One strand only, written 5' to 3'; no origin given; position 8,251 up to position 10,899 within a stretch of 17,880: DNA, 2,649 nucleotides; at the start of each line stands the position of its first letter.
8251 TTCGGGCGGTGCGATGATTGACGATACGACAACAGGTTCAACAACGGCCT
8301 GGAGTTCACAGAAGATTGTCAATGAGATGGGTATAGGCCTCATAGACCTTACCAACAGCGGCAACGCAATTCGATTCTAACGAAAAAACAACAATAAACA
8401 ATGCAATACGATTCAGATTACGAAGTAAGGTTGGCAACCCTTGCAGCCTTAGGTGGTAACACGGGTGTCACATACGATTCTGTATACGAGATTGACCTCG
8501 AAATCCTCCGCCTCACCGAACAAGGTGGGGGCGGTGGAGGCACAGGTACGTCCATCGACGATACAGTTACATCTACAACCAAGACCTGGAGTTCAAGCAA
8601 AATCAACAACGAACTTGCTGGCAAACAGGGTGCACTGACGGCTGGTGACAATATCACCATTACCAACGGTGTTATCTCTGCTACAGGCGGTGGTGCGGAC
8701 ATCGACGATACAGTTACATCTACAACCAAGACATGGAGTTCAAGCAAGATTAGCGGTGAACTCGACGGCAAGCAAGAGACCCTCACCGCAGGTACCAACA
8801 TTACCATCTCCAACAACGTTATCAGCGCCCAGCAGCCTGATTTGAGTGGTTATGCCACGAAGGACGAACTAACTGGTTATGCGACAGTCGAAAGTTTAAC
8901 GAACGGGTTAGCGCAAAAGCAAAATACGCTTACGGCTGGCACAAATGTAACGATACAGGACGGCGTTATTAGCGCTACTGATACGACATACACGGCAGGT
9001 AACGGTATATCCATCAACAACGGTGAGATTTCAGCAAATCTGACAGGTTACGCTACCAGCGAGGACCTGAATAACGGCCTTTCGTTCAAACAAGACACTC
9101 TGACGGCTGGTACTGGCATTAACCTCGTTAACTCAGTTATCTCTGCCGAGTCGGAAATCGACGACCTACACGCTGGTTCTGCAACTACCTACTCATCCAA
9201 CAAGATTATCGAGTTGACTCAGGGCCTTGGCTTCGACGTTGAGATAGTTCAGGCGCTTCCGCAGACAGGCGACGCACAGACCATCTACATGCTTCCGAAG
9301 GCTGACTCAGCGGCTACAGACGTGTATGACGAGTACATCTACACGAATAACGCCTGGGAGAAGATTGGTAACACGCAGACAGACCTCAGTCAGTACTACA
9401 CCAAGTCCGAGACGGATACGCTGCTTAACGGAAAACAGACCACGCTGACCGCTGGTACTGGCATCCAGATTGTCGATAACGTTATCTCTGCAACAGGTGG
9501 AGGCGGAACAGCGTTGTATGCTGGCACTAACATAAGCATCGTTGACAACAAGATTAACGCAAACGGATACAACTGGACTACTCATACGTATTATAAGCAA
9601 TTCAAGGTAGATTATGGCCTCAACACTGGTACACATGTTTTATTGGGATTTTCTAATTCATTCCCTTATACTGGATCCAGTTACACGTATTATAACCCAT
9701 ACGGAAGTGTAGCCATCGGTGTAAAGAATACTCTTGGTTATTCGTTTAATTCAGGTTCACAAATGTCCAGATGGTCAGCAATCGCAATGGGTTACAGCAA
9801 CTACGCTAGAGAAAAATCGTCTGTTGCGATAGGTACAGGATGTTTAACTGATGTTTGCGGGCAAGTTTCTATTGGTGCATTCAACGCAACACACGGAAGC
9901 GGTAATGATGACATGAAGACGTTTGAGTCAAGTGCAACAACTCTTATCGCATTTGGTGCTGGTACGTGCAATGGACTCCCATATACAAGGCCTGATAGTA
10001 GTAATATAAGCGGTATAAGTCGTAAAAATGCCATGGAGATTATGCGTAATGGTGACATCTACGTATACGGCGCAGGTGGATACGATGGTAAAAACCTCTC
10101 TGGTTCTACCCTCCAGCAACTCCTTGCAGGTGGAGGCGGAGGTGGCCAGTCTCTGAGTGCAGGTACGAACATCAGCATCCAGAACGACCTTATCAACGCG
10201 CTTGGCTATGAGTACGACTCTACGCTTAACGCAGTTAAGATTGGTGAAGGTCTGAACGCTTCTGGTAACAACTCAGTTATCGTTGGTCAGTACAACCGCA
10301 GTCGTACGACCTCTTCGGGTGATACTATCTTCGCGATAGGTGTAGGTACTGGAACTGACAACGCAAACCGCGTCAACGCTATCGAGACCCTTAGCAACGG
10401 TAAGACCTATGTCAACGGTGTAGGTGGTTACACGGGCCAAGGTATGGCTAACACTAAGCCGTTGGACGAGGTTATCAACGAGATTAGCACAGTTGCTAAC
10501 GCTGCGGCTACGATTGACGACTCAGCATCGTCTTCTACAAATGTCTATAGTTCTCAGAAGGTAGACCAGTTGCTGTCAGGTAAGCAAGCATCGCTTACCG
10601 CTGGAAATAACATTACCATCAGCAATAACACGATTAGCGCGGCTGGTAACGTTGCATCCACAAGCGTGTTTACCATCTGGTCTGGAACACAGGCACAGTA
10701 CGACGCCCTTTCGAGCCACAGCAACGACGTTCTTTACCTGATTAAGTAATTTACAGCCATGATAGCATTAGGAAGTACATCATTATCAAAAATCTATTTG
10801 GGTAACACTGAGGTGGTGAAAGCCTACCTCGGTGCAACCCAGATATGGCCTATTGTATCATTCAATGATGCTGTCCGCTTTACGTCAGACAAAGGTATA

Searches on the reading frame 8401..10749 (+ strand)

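Call 6: search_protein_families(library=phrogs, proteins=[window:8401-10749:+], max_evalue=0.001)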
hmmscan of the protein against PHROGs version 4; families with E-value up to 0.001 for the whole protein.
window:8401-10749:+ (782 aa): 2 families
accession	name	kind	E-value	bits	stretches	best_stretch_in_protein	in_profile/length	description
phrog_24103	-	unknown function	1.9e-13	51.8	1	278-344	125-190/197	-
phrog_38417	-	other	2.4e-08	34.6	1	25-79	45-100/312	hyaluronidase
